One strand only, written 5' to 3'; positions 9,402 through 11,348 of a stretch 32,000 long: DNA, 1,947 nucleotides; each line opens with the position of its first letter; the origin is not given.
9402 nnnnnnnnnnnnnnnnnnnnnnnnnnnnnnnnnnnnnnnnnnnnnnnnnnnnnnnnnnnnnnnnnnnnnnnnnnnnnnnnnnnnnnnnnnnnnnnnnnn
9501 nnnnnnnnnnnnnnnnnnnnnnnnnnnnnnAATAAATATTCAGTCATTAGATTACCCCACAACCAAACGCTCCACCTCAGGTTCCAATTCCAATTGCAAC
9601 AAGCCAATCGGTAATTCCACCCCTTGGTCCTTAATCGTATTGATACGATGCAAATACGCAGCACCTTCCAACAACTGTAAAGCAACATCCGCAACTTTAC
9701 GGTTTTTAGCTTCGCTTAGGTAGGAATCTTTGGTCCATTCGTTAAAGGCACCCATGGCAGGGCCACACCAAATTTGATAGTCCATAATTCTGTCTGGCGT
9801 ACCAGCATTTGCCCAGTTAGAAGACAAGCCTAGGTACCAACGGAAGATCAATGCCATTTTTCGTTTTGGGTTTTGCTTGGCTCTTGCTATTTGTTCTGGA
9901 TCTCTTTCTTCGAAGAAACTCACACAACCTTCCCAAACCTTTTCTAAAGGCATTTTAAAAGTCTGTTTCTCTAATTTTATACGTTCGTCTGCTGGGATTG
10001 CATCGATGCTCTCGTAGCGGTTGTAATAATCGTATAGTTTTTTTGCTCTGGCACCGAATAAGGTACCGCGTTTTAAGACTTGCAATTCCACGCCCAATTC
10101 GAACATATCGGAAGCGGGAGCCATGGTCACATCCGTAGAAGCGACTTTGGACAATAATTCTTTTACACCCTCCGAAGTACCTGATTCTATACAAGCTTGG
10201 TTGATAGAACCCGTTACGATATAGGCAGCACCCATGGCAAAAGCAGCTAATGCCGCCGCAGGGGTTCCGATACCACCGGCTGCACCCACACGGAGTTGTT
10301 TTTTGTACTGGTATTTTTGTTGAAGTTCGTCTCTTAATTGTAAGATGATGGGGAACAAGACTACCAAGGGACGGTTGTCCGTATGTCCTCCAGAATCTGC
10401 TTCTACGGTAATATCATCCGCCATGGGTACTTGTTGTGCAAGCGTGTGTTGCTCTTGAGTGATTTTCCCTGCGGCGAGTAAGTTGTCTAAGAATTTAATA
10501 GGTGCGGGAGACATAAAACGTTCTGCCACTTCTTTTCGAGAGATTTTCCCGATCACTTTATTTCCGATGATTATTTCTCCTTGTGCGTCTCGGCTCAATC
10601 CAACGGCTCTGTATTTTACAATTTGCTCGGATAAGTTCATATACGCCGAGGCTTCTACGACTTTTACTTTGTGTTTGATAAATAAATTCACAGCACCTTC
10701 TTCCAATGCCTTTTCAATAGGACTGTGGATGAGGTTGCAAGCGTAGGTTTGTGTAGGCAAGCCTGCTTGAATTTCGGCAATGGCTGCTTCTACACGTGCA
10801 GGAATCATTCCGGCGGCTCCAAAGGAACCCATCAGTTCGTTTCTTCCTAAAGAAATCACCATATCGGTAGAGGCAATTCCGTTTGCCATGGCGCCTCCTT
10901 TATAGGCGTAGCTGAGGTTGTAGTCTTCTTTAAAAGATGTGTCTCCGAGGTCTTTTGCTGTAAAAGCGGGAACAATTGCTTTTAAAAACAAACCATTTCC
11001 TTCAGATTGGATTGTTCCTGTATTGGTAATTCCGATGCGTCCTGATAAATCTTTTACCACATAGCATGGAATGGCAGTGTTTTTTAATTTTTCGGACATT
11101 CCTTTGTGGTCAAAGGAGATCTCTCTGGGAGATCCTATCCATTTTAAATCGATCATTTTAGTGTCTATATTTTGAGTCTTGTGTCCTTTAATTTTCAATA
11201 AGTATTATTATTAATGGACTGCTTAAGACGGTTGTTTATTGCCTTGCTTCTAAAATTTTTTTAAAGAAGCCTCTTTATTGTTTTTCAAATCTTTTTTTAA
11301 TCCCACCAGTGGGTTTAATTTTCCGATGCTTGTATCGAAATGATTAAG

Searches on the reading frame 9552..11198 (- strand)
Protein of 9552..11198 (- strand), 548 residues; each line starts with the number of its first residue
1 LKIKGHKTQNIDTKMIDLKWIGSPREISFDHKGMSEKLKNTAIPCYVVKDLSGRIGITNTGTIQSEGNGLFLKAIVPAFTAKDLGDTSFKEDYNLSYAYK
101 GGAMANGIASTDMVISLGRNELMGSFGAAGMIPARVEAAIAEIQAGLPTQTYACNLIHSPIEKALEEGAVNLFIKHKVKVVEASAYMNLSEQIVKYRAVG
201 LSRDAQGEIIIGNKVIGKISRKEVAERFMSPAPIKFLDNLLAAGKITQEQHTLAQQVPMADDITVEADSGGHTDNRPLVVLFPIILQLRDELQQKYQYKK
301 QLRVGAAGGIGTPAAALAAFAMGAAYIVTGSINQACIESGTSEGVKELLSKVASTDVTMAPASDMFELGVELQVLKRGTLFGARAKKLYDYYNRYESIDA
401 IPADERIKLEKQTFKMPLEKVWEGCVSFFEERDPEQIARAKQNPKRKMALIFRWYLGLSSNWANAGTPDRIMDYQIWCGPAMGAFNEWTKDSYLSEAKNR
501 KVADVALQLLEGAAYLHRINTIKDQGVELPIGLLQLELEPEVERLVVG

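Call 4: search_protein_families(library=pfam, proteins=[window:9552-11198:-])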
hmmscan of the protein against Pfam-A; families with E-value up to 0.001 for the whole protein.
window:9552-11198:- (548 aa): 2 families
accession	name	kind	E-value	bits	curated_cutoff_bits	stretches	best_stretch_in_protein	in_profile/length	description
PF21607.2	FabD_helical_ins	-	1.7e-33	115.1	27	1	395-474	1-80/80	[Acyl-carrier-protein] S-malonyltransferase, inserted helical domain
PF18328.6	PfaD_N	-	2.3e-12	47.1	26.3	1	20-69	1-49/62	Fatty acid synthase subunit PfaD N-terminal domain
